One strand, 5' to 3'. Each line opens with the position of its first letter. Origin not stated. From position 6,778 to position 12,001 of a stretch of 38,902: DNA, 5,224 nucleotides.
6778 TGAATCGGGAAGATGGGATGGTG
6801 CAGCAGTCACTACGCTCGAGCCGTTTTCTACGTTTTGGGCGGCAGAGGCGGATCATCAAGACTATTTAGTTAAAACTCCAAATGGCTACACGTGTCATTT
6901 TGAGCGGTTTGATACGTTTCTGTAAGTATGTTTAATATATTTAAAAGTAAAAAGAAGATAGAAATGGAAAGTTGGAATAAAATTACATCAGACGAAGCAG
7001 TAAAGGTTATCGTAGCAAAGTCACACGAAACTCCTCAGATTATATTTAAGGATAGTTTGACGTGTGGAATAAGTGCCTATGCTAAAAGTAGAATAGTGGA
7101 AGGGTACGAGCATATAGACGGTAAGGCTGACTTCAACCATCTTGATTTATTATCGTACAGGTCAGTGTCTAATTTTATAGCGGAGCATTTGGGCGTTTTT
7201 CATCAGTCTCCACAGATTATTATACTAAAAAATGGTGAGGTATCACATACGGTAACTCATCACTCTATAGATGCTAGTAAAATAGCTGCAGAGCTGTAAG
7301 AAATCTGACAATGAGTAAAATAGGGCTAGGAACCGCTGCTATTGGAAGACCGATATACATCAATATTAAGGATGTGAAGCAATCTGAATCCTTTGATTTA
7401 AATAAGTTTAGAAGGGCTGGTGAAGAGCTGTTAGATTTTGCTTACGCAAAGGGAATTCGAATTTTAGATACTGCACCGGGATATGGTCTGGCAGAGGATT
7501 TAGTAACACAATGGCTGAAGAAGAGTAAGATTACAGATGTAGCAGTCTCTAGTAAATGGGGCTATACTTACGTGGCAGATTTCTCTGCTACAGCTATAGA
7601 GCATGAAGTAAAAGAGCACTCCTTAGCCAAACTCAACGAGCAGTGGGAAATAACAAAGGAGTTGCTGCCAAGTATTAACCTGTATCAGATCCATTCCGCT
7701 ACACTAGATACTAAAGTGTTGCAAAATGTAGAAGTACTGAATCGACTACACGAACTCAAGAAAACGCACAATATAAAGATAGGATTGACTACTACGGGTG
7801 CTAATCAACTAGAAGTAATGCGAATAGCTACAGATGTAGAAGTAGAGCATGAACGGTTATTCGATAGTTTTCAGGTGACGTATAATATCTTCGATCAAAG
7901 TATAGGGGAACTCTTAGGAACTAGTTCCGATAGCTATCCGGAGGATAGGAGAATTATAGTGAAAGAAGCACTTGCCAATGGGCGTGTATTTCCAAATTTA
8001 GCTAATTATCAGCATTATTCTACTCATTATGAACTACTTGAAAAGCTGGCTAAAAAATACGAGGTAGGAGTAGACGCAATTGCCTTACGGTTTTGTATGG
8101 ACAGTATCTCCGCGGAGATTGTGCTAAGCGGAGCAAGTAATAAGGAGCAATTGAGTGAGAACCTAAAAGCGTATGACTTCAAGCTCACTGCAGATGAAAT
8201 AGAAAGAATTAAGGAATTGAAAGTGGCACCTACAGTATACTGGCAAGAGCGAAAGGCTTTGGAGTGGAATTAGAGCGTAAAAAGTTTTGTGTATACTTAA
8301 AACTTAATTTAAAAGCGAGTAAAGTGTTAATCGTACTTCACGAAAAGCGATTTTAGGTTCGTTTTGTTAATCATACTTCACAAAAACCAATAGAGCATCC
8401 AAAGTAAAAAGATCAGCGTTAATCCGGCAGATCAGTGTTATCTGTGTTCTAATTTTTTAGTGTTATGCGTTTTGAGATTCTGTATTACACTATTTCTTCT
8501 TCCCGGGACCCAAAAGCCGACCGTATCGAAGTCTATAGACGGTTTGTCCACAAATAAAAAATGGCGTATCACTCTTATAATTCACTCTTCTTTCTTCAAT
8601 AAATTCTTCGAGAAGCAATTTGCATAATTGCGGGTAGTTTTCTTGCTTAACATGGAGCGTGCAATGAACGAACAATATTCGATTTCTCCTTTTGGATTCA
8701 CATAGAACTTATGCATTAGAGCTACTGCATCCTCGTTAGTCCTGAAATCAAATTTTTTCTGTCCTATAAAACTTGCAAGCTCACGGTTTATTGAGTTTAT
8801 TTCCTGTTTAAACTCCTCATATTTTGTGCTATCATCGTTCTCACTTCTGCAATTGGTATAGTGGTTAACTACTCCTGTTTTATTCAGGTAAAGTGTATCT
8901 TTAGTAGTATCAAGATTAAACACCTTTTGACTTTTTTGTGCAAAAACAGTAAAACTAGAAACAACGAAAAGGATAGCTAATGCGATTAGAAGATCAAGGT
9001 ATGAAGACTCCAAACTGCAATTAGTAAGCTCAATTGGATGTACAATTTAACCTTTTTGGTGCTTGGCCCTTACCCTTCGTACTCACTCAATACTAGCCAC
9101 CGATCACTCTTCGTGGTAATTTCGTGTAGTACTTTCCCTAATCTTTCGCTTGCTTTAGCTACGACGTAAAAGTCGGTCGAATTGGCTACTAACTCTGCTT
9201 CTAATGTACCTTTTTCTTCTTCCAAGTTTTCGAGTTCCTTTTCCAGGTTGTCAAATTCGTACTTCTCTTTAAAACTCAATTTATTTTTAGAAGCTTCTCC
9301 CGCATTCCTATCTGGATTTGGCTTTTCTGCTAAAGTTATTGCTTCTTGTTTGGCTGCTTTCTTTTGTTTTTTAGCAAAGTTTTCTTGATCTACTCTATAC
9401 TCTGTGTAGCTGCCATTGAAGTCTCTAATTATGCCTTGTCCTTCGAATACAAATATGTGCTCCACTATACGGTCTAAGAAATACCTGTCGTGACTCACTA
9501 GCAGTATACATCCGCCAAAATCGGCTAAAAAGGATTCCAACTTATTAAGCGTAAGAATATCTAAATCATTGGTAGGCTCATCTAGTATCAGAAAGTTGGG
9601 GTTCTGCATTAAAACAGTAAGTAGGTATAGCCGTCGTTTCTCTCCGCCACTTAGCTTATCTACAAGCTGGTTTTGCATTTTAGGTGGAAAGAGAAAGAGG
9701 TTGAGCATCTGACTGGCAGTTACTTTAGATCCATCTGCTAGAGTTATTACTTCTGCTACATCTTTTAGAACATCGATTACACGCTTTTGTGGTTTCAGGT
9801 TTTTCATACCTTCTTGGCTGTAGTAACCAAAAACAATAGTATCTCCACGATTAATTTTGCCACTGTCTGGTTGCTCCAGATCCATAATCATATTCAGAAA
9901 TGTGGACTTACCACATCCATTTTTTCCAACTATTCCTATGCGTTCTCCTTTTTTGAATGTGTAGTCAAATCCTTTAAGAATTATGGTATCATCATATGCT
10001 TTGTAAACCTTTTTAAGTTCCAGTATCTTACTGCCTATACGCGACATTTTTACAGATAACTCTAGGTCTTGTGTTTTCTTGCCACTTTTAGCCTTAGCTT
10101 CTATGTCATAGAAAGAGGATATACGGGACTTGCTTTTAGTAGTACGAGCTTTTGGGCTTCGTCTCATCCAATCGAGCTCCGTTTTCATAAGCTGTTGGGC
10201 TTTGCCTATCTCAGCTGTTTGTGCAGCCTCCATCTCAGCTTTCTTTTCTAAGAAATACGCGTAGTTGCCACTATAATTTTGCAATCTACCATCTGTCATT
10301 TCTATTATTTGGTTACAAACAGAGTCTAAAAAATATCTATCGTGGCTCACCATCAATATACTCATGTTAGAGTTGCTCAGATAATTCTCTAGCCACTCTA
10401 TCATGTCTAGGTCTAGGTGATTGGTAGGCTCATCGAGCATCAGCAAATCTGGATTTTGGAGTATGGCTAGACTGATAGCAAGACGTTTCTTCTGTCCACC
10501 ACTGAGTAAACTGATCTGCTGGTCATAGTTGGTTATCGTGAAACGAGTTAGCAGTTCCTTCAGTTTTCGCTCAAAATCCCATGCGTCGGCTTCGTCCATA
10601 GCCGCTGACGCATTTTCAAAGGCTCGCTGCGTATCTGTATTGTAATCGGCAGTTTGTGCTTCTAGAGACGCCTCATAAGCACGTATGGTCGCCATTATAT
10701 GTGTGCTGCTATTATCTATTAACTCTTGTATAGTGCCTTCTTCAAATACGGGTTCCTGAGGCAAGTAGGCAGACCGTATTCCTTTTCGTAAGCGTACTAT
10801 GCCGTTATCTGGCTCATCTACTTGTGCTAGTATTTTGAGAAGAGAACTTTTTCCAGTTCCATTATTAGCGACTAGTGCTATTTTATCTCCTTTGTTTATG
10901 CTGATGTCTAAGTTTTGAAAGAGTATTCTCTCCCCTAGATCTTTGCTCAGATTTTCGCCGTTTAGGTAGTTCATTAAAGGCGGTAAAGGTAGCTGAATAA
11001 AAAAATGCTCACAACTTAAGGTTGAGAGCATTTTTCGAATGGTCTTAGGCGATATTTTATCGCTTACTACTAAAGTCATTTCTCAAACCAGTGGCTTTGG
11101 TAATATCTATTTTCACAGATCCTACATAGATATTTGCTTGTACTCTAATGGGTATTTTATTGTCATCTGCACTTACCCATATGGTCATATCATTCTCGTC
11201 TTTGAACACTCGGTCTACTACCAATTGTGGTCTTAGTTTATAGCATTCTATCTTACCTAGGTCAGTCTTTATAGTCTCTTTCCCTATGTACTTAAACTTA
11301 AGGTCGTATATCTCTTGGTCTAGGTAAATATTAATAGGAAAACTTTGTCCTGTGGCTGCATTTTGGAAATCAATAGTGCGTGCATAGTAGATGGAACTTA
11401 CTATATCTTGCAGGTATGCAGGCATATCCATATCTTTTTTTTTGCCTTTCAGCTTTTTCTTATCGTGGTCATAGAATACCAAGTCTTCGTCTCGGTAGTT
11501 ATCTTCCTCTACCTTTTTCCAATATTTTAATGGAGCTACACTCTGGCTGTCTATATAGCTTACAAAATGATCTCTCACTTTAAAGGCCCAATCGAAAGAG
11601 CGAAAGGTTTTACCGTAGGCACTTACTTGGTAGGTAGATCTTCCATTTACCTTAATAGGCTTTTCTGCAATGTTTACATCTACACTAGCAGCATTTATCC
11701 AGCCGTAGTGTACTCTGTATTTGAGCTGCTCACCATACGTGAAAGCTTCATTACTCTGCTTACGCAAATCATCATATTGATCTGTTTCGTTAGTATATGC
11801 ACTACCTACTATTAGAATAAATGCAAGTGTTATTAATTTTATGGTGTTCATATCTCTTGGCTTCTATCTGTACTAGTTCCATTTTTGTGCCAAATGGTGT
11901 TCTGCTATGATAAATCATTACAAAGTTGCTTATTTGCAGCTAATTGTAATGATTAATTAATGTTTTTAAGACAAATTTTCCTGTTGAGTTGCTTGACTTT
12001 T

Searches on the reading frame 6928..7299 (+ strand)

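Call 62: search_protein_families(library=pfam, max_evalue=0.00001, proteins=[window:6928-7299:+])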
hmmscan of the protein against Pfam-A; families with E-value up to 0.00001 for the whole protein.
window:6928-7299:+ (123 aa): 1 family
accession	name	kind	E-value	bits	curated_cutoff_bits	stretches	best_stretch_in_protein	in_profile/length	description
PF11009.14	BrxC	-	3.3e-27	94.8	24.2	1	17-119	1-102/102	Monothiol bacilliredoxin BrxC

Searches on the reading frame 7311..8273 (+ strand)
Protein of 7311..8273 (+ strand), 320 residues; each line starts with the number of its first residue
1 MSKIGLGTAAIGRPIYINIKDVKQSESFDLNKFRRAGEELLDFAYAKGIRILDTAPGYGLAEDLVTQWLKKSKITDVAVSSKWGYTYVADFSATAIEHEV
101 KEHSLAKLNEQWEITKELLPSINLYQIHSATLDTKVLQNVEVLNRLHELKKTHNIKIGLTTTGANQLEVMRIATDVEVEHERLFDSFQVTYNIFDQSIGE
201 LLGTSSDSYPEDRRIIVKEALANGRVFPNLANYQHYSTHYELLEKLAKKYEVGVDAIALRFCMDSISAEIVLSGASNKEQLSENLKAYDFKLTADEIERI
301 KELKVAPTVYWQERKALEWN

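Call 62: search_protein_families(library=pfam, max_evalue=0.00001, proteins=[window:7311-8273:+])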
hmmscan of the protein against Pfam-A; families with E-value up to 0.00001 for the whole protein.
window:7311-8273:+ (320 aa): 1 family
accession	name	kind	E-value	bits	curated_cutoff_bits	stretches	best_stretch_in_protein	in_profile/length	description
PF00248.27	Aldo_ket_red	-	3.1e-26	92.6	24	1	3-303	1-289/291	Aldo/keto reductase family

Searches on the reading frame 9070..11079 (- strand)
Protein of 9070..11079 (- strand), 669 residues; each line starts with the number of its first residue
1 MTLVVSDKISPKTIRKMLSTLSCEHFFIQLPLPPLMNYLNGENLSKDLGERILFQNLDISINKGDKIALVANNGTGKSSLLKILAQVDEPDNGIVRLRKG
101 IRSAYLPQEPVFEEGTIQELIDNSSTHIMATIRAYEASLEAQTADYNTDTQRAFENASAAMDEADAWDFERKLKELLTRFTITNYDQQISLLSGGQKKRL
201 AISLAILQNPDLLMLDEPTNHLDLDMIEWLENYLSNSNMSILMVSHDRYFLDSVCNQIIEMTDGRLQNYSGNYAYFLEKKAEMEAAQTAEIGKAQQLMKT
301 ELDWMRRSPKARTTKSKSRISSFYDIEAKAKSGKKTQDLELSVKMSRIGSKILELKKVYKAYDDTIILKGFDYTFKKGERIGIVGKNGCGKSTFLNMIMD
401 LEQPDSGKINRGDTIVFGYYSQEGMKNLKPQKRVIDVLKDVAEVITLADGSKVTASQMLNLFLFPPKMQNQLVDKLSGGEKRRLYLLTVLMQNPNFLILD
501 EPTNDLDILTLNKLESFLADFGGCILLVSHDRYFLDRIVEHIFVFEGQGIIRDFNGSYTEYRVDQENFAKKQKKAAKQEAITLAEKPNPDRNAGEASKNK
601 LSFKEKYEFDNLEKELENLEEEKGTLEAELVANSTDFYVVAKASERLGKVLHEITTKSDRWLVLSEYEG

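Call 62: search_protein_families(library=pfam, max_evalue=0.00001, proteins=[window:9070-11079:-])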
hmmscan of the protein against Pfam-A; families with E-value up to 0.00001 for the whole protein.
window:9070-11079:- (669 aa): 6 families
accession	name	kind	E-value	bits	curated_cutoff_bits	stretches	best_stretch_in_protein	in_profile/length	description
PF00005.33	ABC_tran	-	1.1e-49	168.9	25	2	368-504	1-137/137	ABC transporter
PF13304.12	AAA_21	-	5.9e-15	56.5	27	0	186-251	232-303/304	AAA domain, putative AbiEii toxin, Type IV TA system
PF16326.10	ABC_tran_CTD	-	1.8e-14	54.1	32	1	600-666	1-69/69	ABC transporter C-terminal domain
PF12848.13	ABC_tran_Xtn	-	1.1e-11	45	25.9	1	259-337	1-81/85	ABC transporter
PF02463.25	SMC_N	-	3.7e-10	40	40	1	67-262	27-212/220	RecF/RecN/SMC N terminal domain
PF00006.31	ATP-synt_ab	-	2.3e-06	27.9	29.5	0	374-401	10-37/213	ATP synthase alpha/beta family, nucleotide-binding domain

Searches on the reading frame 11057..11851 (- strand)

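Call 62: search_protein_families(library=pfam, max_evalue=0.00001, proteins=[window:11057-11851:-])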
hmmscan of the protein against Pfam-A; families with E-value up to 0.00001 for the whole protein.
window:11057-11851:- (264 aa): 1 family
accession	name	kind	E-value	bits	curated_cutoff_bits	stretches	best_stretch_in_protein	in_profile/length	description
PF11306.15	DUF3108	-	1.9e-47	162.2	26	1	44-251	1-209/209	Protein of unknown function (DUF3108)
